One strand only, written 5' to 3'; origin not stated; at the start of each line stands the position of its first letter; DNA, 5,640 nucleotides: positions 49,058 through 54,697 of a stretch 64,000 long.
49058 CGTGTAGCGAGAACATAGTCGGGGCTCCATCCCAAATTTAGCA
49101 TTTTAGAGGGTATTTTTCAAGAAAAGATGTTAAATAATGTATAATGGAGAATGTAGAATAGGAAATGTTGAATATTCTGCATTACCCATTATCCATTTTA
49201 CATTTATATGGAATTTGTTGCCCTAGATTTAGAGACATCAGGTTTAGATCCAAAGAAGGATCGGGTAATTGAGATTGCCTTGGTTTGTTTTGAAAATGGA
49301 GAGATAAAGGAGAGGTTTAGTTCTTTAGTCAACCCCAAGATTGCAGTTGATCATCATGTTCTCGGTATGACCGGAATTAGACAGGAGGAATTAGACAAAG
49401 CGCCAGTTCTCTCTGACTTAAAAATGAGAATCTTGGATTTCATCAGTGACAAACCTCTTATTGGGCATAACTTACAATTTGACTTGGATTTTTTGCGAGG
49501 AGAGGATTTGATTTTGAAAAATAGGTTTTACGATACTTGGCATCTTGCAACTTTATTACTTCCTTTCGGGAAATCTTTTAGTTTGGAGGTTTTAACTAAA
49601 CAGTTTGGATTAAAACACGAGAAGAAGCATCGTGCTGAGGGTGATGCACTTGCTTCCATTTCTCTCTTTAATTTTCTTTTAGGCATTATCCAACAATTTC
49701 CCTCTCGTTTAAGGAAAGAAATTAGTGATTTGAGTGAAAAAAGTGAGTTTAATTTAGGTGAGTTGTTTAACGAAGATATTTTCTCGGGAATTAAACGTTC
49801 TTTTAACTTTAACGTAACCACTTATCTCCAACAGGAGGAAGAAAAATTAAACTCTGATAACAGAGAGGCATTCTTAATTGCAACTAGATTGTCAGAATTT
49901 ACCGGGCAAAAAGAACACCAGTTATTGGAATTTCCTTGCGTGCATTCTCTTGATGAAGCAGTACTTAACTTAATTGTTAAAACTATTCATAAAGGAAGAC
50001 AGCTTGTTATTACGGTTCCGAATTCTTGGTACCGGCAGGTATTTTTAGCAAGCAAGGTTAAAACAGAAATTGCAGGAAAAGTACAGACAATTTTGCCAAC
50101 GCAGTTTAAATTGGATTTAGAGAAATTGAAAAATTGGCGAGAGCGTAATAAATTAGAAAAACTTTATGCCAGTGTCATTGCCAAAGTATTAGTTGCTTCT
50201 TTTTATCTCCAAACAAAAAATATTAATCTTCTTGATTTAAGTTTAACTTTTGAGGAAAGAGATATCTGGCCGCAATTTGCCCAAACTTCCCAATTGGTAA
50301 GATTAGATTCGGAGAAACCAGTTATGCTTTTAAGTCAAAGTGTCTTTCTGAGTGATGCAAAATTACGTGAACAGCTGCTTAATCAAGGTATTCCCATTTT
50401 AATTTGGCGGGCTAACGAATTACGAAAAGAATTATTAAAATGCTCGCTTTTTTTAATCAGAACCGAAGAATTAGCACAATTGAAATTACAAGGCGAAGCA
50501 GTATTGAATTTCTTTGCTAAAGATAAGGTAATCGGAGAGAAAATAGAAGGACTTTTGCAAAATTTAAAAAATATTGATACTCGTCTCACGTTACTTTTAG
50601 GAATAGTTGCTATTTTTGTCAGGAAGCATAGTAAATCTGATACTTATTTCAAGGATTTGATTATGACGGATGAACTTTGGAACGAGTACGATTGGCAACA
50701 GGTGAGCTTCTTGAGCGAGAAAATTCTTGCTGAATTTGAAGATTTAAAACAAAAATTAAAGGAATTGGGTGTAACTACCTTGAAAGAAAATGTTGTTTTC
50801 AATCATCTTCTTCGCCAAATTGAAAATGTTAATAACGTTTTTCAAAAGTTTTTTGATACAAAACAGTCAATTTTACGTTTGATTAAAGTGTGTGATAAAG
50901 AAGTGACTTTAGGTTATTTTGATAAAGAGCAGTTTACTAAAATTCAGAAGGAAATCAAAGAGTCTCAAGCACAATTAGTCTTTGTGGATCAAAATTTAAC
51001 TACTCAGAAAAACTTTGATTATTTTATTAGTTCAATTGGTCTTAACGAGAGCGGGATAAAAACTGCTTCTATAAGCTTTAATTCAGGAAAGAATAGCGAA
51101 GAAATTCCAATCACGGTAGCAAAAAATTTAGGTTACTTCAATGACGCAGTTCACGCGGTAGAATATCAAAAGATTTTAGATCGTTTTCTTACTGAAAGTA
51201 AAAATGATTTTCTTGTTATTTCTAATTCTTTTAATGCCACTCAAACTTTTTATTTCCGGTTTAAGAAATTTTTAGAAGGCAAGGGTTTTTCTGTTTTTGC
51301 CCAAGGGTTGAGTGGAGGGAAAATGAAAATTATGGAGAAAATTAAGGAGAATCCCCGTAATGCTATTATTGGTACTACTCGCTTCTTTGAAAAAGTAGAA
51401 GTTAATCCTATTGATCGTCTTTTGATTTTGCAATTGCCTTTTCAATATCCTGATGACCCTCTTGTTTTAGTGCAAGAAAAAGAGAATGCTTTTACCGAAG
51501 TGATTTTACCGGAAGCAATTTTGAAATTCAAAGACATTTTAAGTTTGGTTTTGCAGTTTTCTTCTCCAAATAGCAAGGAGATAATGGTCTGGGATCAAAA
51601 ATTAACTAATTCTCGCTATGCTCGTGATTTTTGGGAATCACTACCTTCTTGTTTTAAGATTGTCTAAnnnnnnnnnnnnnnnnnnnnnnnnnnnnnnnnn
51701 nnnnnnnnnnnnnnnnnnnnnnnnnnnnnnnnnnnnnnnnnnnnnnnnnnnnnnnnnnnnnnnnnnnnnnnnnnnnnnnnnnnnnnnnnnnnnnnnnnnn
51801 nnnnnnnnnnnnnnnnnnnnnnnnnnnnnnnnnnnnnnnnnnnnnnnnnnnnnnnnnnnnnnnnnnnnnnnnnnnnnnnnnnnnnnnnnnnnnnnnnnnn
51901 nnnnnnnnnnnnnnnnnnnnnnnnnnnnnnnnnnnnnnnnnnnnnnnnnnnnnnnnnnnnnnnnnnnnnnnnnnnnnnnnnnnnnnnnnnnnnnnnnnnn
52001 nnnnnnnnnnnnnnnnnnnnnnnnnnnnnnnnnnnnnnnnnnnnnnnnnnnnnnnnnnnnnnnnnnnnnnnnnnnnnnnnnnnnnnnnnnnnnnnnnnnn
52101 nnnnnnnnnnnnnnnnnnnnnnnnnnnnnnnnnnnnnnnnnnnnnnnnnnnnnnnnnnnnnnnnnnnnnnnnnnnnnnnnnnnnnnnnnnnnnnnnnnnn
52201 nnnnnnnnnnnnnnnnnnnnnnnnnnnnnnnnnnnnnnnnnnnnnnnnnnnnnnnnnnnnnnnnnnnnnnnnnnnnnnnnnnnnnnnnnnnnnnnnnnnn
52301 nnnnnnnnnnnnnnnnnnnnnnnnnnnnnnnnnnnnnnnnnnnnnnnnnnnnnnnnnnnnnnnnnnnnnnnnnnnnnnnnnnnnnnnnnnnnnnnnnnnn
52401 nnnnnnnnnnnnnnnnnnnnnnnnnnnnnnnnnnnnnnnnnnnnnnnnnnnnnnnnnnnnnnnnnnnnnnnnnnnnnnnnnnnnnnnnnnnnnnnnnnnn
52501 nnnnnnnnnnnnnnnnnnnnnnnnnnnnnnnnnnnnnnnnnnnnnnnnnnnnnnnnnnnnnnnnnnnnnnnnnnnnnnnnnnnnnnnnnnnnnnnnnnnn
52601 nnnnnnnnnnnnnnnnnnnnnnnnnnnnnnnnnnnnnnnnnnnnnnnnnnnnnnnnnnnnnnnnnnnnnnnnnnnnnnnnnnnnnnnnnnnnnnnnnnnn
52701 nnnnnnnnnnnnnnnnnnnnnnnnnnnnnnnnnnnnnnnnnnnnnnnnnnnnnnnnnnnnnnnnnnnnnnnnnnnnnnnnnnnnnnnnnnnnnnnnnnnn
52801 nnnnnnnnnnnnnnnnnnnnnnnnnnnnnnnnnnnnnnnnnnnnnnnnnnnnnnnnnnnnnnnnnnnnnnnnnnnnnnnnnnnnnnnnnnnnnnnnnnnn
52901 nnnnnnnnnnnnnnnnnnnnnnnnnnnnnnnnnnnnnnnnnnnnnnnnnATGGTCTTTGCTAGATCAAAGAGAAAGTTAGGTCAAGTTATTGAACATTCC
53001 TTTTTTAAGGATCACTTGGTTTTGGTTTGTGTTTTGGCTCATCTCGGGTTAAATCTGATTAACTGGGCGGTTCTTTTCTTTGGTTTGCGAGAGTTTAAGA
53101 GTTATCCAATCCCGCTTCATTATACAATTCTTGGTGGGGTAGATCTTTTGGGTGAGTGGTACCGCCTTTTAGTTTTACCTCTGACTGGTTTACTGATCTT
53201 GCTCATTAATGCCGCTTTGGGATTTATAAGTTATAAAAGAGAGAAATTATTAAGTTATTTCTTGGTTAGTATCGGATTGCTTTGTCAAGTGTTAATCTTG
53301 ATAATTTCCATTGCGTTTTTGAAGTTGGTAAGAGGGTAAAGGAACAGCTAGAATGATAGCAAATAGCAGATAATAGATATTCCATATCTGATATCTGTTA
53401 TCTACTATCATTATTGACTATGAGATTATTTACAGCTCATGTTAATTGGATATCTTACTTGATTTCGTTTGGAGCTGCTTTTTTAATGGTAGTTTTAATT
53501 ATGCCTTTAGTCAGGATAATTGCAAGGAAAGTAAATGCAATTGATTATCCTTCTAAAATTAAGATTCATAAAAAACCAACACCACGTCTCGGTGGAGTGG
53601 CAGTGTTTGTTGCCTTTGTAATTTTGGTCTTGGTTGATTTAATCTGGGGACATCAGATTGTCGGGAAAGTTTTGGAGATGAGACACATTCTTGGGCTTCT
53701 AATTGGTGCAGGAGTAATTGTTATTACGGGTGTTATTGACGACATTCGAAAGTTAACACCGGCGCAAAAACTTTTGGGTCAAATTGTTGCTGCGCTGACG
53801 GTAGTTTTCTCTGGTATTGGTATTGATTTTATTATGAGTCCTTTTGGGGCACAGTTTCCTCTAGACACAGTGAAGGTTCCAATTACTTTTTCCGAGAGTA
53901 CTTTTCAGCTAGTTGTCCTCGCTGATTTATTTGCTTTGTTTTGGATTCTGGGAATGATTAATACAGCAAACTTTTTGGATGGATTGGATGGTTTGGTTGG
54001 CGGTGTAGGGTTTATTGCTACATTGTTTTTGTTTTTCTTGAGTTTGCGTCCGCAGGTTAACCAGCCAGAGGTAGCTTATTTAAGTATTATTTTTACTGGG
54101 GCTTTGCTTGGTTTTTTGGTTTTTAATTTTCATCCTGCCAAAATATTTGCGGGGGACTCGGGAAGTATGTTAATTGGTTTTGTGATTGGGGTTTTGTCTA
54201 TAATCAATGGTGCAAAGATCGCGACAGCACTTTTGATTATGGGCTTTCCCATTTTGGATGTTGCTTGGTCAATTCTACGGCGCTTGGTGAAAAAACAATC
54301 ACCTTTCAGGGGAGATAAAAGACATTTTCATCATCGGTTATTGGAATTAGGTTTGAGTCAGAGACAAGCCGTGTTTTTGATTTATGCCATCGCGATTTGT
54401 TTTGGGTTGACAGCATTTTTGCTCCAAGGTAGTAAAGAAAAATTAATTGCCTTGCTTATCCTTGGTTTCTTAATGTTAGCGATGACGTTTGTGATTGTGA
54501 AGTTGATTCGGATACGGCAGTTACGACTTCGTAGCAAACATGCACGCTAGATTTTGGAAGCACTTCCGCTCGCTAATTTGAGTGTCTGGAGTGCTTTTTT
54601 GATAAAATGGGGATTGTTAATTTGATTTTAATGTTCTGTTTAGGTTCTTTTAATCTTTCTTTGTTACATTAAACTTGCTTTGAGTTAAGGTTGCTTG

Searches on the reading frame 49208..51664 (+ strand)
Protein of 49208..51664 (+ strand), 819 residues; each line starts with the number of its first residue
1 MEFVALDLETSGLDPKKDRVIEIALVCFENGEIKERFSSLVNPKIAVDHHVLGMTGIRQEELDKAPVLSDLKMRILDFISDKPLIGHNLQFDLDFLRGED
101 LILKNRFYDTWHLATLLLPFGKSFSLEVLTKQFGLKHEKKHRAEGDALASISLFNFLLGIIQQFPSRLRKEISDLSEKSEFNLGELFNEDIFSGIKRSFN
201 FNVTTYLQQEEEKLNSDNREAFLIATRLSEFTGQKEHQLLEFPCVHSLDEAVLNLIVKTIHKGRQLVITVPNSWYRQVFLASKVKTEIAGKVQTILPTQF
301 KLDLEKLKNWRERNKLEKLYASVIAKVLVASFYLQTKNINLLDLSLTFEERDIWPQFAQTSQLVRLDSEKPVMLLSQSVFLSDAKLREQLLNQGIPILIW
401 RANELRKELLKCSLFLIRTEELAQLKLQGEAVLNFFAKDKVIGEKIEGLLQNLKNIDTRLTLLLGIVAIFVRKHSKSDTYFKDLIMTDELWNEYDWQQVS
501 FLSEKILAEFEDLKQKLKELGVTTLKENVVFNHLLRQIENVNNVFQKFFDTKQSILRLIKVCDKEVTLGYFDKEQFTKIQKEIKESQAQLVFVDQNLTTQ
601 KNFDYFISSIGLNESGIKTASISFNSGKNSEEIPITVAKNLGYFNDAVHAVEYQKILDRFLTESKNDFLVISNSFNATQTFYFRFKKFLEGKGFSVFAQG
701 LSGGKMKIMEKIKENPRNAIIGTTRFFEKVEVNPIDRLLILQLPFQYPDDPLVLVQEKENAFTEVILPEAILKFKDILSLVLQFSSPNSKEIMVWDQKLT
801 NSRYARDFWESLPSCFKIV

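Call 16: search_protein_families(library=pfam, proteins=[window:49208-51664:+], max_evalue=0.001)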
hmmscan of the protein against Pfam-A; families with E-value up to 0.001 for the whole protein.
window:49208-51664:+ (819 aa): 3 families
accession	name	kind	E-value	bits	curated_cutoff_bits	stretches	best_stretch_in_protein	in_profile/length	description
PF00929.31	RNase_T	-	3.1e-27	96.5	24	1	4-154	1-164/164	Exonuclease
PF13307.12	Helicase_C_2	-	4e-08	33.9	25.3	1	659-814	3-169/170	Helicase C-terminal domain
PF01612.26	DNA_pol_A_exo1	-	1.3e-06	28.8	23.6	1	3-140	22-135/173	3'-5' exonuclease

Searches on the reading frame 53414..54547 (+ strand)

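Call 16: search_protein_families(library=pfam, proteins=[window:53414-54547:+], max_evalue=0.001)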
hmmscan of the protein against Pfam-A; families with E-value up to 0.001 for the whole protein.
window:53414-54547:+ (378 aa): 1 family
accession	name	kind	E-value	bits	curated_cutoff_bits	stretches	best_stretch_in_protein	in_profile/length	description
PF00953.26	Glycos_transf_4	-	2.6e-38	132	27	1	93-264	2-158/160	Glycosyl transferase family 4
